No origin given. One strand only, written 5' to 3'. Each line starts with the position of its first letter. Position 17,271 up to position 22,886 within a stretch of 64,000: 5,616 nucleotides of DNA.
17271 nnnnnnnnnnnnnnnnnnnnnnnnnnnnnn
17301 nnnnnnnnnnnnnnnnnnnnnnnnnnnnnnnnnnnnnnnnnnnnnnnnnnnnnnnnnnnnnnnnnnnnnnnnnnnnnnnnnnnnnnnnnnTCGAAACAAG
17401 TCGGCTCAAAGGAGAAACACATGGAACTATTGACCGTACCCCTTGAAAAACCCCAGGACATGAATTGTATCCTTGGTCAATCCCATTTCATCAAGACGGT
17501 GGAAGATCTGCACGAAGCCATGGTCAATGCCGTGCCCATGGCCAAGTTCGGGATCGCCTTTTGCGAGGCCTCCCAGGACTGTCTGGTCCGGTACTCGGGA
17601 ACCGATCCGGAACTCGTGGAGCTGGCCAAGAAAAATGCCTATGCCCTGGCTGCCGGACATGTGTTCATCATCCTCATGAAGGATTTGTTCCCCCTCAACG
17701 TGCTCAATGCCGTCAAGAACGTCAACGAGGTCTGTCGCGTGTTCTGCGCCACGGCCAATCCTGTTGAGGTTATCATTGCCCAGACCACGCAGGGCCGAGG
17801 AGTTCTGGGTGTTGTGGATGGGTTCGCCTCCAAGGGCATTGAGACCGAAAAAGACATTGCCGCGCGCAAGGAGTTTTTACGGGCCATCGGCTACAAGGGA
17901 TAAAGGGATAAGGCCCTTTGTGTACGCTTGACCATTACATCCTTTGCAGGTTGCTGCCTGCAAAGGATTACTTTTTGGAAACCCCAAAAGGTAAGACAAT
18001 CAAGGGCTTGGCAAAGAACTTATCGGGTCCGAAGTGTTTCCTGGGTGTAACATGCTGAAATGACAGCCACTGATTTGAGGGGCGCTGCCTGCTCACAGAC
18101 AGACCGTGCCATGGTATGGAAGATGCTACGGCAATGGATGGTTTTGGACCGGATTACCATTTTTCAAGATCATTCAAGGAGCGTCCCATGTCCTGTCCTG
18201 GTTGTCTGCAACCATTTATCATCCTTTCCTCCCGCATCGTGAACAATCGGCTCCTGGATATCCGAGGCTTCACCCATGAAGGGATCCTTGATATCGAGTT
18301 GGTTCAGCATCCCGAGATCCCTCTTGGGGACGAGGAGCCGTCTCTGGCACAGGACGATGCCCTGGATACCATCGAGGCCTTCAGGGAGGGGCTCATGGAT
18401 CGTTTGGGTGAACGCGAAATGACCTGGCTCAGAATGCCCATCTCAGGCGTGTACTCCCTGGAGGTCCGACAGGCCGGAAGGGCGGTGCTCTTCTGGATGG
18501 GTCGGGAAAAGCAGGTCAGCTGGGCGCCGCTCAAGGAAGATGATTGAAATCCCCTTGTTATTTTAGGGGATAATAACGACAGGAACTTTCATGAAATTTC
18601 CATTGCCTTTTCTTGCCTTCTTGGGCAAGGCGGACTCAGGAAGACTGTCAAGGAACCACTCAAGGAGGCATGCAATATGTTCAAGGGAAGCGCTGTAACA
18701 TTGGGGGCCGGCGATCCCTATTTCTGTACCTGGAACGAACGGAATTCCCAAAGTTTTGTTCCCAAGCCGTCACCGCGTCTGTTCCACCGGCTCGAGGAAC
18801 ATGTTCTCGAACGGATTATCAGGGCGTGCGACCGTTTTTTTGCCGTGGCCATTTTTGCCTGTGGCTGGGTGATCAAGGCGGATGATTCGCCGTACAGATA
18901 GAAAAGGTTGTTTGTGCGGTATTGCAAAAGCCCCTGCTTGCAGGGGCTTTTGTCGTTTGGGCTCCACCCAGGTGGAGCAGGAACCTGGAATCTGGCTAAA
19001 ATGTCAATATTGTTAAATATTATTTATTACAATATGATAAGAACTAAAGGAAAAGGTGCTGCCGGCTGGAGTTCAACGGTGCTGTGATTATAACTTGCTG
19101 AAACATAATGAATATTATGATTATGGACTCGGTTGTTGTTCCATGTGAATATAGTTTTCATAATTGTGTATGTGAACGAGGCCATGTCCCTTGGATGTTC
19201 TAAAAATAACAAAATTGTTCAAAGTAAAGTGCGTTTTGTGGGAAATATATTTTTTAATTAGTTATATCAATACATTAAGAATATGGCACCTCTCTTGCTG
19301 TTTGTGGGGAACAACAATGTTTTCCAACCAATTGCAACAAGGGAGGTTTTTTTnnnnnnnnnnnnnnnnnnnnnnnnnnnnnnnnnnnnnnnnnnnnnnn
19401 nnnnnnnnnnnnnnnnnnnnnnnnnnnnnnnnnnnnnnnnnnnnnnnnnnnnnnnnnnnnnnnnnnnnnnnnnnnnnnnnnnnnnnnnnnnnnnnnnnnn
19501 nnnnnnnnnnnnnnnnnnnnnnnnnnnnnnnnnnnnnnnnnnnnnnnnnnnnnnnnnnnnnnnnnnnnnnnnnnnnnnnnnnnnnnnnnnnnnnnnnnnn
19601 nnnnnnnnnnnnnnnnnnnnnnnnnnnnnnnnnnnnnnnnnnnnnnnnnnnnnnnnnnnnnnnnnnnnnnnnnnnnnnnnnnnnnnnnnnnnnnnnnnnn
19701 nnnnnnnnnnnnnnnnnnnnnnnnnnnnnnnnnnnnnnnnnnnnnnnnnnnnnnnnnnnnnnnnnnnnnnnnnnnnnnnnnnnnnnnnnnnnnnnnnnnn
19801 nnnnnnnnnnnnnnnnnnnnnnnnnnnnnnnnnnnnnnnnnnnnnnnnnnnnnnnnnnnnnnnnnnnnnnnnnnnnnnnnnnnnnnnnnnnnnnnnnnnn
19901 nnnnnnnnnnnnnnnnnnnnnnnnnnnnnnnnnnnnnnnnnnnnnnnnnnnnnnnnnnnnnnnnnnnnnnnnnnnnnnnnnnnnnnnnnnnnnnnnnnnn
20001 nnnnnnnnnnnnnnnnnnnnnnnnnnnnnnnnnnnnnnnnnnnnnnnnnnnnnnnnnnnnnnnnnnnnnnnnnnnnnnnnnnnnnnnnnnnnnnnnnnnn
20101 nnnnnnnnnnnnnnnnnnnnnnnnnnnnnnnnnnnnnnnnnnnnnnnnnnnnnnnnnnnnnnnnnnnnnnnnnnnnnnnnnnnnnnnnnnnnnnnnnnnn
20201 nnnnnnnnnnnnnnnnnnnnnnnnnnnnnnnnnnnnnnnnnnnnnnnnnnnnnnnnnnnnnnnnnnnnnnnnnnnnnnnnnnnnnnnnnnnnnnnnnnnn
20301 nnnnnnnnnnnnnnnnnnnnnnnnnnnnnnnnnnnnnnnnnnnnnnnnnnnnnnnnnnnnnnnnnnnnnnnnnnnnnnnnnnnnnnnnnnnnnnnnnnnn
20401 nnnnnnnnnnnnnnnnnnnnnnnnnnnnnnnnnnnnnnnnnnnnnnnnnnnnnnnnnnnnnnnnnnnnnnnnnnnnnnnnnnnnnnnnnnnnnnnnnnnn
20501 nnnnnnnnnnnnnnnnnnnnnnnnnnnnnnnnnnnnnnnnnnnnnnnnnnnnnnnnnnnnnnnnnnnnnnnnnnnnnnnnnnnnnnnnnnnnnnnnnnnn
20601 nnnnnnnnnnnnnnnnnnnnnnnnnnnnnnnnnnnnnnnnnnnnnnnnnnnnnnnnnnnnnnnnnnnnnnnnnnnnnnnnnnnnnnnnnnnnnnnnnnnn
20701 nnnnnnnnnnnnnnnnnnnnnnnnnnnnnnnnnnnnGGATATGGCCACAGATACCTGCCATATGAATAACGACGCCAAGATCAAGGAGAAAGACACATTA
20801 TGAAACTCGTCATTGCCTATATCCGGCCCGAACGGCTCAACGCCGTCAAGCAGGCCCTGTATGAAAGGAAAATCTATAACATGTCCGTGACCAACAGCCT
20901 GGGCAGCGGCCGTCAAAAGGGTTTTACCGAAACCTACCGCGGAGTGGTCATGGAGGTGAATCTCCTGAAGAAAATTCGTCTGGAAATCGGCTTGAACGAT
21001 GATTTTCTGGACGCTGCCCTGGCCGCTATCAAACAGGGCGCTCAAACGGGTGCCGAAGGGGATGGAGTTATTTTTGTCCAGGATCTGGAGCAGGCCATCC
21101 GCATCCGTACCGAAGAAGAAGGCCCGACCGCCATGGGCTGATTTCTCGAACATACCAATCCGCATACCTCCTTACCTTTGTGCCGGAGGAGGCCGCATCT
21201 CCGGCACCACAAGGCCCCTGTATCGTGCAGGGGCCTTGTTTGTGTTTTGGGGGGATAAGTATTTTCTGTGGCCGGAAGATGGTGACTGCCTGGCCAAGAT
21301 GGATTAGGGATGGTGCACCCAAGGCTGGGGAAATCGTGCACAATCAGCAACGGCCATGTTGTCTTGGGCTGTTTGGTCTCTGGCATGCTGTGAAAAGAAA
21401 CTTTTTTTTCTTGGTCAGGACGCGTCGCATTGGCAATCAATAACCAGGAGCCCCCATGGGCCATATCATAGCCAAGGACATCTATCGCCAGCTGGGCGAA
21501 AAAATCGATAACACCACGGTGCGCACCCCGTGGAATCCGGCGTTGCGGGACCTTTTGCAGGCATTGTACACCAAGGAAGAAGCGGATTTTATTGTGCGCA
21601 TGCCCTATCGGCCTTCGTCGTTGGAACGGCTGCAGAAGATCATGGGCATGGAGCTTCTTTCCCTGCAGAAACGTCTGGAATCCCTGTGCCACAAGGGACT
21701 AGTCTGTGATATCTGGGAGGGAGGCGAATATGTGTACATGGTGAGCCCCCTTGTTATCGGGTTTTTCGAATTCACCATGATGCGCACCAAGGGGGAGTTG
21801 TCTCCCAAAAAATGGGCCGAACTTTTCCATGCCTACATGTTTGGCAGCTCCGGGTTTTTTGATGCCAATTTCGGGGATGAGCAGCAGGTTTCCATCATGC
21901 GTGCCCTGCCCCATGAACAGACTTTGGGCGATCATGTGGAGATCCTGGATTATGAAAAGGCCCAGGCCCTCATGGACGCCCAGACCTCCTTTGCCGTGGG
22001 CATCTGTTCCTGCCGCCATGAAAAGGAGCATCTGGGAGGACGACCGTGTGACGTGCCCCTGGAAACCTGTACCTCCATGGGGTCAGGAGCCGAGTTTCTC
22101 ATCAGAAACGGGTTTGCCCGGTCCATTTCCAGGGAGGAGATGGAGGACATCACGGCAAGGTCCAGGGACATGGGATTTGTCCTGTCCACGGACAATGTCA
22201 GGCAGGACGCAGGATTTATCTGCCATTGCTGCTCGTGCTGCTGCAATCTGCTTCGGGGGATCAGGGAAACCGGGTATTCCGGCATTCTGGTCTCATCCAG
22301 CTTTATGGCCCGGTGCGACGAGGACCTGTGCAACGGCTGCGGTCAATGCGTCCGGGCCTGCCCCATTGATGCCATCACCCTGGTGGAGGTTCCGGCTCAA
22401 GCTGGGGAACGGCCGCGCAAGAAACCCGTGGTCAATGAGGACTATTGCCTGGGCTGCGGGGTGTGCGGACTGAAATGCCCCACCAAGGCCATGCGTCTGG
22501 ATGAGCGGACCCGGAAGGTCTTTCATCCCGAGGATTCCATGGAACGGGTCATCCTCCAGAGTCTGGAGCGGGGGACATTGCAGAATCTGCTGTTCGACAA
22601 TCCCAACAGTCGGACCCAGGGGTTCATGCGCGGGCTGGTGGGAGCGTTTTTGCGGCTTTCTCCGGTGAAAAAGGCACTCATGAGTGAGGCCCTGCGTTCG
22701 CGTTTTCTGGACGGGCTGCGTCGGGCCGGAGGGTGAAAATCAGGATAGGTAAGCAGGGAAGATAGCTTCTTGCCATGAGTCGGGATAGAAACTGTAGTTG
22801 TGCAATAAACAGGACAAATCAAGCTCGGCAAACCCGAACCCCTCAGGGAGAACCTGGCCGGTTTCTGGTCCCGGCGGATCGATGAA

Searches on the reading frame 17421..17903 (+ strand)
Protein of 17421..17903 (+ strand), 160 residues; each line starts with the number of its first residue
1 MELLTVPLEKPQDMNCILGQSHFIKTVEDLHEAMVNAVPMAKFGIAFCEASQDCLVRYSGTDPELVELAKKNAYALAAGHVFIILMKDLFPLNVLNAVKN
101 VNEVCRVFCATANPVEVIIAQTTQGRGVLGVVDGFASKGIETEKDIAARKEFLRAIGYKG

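Call 5: search_protein_families(library=pfam, proteins=[window:17421-17903:+], max_evalue=0.01)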
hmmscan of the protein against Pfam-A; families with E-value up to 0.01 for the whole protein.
window:17421-17903:+ (160 aa): 1 family
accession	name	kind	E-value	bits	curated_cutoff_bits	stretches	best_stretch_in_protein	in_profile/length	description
PF04008.19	Adenosine_kin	-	3.4e-76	254.7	25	1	6-159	1-154/154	Adenosine specific kinase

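Call 7: search_protein_families(library=ncbifam, proteins=[window:17421-17903:+], max_evalue=0.01)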
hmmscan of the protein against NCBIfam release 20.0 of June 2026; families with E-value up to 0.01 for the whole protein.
window:17421-17903:+ (160 aa): 0 families

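Call 71: search_solved_structures(query=window:17421-17903:+, max_evalue=0.001)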
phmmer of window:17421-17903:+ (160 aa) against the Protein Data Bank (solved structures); distinct sequences matched with E-value up to 0.001: 6.
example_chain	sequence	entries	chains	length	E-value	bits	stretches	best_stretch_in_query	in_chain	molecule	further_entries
2ekm_A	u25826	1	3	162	1.2e-57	197.3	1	6-159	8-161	Hypothetical protein ST1511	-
1vgg_A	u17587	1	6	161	2.8e-55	189.6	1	1-159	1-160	Conserved Hypothetical Protein TT1634 (TTHA1091)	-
2jb7_A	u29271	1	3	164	4.3e-51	176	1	2-156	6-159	HYPOTHETICAL PROTEIN PAE2307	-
1wvq_A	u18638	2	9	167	4.6e-51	175.9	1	2-156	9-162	hypothetical protein PAE2307 | conserved hypothetical protein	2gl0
1rlh_A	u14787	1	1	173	3.1e-47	163.5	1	11-159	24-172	conserved hypothetical protein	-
2d16_A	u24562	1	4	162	4e-43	150.2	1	5-159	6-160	hypothetical protein PH1918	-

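Call 81: search_protein_families(library=padloc, proteins=[window:17421-17903:+], max_evalue=0.01)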
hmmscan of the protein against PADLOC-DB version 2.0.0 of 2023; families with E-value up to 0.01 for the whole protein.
window:17421-17903:+ (160 aa): 0 families

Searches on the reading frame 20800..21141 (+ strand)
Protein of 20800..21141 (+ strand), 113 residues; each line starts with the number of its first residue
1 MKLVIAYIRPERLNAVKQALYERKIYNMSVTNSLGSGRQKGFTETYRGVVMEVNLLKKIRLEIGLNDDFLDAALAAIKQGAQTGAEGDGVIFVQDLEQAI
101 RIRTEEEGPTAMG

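Call 23: search_protein_families(library=pfam, proteins=[window:20800-21141:+], max_evalue=1)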
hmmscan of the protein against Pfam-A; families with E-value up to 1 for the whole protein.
window:20800-21141:+ (113 aa): 2 families
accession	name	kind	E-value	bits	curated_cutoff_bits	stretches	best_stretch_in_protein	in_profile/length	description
PF00543.27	P-II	-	1.3e-20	74.1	25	1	1-106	1-102/102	Nitrogen regulatory protein P-II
PF01678.24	DAP_epimerase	-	0.17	12.4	34.7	1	73-108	25-61/121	Diaminopimelate epimerase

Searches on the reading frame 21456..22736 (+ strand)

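Call 23: search_protein_families(library=pfam, proteins=[window:21456-22736:+], max_evalue=1)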
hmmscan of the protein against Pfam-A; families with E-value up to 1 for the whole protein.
window:21456-22736:+ (426 aa): 15 families
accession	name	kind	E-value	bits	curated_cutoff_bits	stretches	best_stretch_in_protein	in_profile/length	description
PF00037.32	Fer4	-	1.8e-13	50.1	21.1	2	288-308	4-24/24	4Fe-4S binding domain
PF12838.12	Fer4_7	-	6.8e-11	42.9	27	1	292-345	2-52/52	4Fe-4S dicluster domain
PF13237.11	Fer4_10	-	7.7e-09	35.8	25.5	2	287-342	4-53/53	4Fe-4S dicluster domain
PF12837.12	Fer4_6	-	3.3e-08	33.5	25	2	288-307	5-24/24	4Fe-4S binding domain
PF14697.11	Fer4_21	-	7.8e-08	32.8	35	2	255-309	10-59/59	4Fe-4S dicluster domain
PF13187.11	Fer4_9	-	2.2e-07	31.2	27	1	292-346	2-52/52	4Fe-4S dicluster domain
PF13484.11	Fer4_16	-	1.8e-05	25.9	30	2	292-310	2-20/66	4Fe-4S double cluster binding domain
PF12797.12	Fer4_2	-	0.00037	20.7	24.5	2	288-303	6-21/22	4Fe-4S binding domain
PF12800.12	Fer4_4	-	0.00045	20.8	24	1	290-303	2-15/17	4Fe-4S binding domain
PF25160.1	LdpA_Fe-S-bd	-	0.0022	18.2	27.6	2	288-309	24-45/49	LdpA Fe-S cluster-binding domain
PF13459.11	Fer4_15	-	0.0035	18.5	22.4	1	288-303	4-19/66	4Fe-4S single cluster domain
PF13183.11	Fer4_8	-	0.011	16.7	27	1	291-344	4-67/68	4Fe-4S dicluster domain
PF12798.12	Fer4_3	-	0.049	14.9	27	1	292-306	1-15/15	4Fe-4S binding domain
PF17179.9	Fer4_22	-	0.15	13.4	27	1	282-304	71-93/95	4Fe-4S dicluster domain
PF13370.11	Fer4_13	-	0.47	11.6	24.5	0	326-343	1-18/58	4Fe-4S single cluster domain of Ferredoxin I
